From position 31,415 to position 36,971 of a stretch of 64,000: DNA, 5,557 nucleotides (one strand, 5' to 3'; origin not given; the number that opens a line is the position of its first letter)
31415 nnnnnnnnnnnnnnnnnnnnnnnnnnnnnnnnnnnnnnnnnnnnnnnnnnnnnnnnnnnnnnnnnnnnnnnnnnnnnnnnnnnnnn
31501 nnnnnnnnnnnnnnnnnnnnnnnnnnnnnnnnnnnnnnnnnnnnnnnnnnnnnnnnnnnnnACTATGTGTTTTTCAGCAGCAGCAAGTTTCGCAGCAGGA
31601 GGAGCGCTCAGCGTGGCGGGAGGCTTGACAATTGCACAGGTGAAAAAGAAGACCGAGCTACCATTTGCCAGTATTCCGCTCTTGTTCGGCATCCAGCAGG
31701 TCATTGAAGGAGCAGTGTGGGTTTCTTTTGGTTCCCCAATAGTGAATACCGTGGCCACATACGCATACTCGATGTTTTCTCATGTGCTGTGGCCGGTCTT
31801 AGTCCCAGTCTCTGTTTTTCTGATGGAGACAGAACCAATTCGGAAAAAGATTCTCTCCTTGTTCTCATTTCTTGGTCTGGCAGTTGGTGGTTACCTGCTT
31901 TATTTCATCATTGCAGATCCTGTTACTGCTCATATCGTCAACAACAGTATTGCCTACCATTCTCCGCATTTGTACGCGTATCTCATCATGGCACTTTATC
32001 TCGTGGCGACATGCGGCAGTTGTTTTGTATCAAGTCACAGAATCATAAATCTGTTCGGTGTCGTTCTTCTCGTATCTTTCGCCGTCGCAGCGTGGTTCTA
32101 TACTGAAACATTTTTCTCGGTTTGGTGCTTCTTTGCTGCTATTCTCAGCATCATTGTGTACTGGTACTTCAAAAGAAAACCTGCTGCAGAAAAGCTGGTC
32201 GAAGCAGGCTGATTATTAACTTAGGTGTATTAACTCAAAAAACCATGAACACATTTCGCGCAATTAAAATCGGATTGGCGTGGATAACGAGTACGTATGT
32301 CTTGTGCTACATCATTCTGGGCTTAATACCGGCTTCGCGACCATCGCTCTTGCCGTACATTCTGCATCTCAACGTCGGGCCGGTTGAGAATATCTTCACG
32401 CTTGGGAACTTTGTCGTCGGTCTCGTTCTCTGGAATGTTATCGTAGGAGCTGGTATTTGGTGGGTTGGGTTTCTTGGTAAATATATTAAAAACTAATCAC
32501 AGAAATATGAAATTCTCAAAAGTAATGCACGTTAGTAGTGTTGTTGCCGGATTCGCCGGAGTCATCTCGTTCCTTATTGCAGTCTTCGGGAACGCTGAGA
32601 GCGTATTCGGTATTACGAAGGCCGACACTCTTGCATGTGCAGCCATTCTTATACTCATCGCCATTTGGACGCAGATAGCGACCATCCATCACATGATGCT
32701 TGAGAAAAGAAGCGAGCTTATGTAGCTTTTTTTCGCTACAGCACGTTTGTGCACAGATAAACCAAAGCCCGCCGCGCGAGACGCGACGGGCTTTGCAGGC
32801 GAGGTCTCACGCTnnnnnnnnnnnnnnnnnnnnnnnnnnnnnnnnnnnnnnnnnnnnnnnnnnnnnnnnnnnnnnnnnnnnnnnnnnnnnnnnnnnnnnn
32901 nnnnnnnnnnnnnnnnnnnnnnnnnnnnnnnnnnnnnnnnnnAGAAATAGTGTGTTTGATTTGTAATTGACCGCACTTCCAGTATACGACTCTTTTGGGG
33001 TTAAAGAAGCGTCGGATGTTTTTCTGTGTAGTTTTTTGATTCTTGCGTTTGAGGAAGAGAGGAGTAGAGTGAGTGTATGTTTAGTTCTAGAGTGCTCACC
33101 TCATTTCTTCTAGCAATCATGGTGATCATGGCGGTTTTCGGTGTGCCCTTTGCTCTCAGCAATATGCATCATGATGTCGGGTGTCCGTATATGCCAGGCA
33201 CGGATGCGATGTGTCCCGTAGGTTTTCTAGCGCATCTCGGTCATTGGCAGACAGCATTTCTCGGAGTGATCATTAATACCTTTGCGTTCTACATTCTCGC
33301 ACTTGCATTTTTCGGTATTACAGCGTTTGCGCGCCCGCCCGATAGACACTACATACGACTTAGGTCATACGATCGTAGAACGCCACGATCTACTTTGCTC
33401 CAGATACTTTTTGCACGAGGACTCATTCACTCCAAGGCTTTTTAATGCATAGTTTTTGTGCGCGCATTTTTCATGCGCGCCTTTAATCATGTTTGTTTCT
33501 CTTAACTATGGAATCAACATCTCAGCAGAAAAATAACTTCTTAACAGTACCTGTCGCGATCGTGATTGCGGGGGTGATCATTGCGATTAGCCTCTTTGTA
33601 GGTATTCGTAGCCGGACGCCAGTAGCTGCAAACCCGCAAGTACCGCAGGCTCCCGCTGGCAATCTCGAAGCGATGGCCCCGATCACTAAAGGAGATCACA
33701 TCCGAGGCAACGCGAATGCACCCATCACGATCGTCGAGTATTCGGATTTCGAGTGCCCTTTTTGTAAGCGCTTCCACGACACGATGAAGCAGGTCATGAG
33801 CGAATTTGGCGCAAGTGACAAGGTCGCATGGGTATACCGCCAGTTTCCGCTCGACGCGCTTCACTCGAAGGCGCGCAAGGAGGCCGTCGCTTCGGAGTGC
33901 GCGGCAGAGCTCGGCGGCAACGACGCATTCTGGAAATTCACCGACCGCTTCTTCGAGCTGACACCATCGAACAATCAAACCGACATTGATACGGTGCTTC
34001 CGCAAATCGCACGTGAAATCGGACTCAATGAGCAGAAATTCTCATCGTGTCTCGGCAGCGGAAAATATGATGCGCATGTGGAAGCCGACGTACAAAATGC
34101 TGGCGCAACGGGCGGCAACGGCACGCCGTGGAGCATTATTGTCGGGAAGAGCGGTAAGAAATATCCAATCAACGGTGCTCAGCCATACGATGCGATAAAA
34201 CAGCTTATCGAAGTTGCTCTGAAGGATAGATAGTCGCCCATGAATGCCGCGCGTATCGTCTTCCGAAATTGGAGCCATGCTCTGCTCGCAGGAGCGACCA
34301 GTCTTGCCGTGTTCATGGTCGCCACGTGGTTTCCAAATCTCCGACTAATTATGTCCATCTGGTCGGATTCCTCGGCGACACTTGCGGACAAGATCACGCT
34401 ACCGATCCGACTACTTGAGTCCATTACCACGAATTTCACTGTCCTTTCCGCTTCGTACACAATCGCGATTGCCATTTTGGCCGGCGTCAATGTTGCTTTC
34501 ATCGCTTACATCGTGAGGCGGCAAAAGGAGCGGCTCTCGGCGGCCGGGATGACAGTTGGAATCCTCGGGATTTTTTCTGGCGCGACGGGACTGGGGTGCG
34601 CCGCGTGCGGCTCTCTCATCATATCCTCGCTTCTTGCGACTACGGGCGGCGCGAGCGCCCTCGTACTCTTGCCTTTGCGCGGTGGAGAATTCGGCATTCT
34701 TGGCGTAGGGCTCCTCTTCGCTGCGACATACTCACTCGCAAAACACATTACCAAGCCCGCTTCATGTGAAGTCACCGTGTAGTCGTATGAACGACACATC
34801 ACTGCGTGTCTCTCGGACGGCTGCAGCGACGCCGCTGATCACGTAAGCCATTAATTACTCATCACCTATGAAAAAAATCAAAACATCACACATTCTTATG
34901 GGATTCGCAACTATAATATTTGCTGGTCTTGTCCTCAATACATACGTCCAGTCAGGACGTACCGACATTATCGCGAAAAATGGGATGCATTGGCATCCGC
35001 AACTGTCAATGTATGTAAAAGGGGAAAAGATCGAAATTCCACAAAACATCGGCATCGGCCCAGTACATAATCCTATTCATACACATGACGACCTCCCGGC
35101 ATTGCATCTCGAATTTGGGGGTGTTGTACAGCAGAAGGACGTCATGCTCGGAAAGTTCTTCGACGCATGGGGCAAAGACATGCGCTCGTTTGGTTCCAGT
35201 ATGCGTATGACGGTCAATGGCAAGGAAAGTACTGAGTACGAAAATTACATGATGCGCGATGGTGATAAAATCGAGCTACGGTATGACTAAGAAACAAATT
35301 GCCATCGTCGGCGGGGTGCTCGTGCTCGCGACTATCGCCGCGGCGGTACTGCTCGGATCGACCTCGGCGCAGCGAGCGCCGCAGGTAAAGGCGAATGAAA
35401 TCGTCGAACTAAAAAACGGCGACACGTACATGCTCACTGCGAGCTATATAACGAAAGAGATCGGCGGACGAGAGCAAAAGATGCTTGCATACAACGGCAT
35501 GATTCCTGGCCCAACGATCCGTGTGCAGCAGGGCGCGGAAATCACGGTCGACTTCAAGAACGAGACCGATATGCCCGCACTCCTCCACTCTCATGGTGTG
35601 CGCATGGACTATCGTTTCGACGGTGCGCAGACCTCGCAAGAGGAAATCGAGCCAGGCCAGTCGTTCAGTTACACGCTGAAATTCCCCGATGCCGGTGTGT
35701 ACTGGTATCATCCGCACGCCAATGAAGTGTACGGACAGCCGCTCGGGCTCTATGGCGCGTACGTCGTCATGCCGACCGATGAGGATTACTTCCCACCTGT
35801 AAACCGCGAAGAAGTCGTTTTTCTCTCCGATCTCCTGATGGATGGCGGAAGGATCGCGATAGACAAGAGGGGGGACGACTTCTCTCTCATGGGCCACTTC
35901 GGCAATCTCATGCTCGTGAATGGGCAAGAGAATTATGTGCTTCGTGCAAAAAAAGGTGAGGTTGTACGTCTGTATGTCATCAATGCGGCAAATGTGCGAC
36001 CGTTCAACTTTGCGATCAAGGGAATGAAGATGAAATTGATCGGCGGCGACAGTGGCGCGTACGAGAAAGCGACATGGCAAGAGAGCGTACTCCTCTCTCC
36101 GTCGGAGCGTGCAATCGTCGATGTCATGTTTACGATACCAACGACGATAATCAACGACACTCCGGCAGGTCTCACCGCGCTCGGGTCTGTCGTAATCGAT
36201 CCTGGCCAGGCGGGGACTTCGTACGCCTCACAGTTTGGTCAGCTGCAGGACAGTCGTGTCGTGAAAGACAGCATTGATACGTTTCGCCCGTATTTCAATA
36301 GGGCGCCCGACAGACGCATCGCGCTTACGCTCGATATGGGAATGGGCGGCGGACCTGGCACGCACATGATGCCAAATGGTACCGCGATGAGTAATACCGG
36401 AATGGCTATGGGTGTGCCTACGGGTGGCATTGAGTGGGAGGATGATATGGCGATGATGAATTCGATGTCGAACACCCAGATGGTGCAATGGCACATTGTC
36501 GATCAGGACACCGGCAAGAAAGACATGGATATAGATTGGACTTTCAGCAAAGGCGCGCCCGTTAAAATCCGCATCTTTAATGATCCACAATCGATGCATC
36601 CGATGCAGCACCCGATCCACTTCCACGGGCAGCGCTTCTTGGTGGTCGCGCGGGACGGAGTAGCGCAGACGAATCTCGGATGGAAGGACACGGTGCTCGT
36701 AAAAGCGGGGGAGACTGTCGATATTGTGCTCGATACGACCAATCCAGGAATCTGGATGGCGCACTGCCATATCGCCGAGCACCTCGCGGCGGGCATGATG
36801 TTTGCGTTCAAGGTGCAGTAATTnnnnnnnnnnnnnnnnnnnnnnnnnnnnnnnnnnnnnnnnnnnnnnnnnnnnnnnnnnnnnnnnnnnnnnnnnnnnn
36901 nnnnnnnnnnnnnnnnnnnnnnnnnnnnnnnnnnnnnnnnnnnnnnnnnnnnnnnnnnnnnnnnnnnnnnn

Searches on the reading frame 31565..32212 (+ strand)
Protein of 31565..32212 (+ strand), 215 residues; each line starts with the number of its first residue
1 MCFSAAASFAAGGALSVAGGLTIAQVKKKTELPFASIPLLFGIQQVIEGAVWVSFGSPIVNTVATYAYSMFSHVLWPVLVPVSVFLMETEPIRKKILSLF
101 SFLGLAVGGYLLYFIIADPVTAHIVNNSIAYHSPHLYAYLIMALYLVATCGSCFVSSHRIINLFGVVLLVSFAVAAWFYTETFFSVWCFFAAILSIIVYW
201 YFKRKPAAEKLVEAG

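Call 3: search_protein_families(library=pfam, proteins=[window:31565-32212:+], max_evalue=0.01)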
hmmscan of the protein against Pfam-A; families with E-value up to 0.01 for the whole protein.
window:31565-32212:+ (215 aa): 1 family
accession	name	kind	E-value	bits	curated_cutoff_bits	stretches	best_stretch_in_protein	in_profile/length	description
PF20334.3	DUF6629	-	3.9e-37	128.4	27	1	1-209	1-205/209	Family of unknown function (DUF6629)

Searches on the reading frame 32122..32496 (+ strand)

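Call 68: search_protein_families(library=pfam, proteins=[window:32122-32496:+], max_evalue=0.01)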
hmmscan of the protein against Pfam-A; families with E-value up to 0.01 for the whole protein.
window:32122-32496:+ (124 aa): 1 family
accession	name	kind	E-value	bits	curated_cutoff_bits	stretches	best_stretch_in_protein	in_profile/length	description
PF18926.5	DUF5676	-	6.3e-05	24.2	27.6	1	53-110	11-70/82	2TM family of unknown function (DUF5676)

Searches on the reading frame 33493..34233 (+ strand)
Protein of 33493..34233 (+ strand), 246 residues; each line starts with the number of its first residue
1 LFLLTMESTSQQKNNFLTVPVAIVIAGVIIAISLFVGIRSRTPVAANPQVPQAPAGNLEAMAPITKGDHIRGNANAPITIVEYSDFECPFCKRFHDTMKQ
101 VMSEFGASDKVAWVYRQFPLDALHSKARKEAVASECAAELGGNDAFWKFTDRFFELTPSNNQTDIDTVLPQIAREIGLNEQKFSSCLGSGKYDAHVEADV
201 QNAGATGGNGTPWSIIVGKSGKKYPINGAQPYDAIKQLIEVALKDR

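Call 3: search_protein_families(library=pfam, proteins=[window:33493-34233:+], max_evalue=0.01)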
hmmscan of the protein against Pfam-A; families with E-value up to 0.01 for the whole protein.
window:33493-34233:+ (246 aa): 4 families
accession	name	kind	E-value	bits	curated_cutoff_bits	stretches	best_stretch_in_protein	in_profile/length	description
PF13462.12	Thioredoxin_4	-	5.3e-24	85.7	23.2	1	66-240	3-164/165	Thioredoxin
PF01323.26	DSBA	-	3.8e-15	56.6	25.6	2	149-239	104-190/191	DSBA-like thioredoxin domain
PF13098.12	Thioredoxin_2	-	0.00035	21.3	27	1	78-238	7-103/104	Thioredoxin-like domain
PF18400.7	Thioredoxin_12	-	0.0019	18.6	26.1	0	64-120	130-184/190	Thioredoxin-like domain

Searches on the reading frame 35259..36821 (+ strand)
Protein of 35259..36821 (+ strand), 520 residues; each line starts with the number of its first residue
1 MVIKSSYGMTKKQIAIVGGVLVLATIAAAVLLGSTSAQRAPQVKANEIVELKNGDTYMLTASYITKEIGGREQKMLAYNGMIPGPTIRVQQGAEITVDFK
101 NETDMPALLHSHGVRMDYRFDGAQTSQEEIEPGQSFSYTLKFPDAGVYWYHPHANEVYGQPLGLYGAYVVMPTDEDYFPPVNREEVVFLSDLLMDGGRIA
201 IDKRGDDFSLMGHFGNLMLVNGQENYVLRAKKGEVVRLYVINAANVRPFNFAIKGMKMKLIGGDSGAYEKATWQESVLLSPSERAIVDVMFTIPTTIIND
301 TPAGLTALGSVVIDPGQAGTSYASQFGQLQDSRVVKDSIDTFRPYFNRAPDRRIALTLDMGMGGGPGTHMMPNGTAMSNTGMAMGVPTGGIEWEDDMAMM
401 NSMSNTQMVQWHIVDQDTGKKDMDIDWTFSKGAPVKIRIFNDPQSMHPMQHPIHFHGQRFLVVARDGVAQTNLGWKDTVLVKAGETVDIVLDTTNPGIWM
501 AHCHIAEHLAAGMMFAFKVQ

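Call 68: search_protein_families(library=pfam, proteins=[window:35259-36821:+], max_evalue=0.01)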
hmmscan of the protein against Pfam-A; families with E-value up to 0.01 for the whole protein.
window:35259-36821:+ (520 aa): 4 families
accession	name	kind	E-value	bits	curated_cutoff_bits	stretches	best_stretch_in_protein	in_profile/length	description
PF07731.20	Cu-oxidase_2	-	7.2e-31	107.2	20.4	1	400-519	9-133/137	Multicopper oxidase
PF07732.21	Cu-oxidase_3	-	3.1e-29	101.9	21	1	68-173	9-117/119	Multicopper oxidase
PF00394.28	Cu-oxidase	-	1.3e-15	58.3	21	2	219-284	40-115/157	Multicopper oxidase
PF13473.12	Cupredoxin_1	-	0.0046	17.4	27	0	80-151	30-91/104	Cupredoxin-like domain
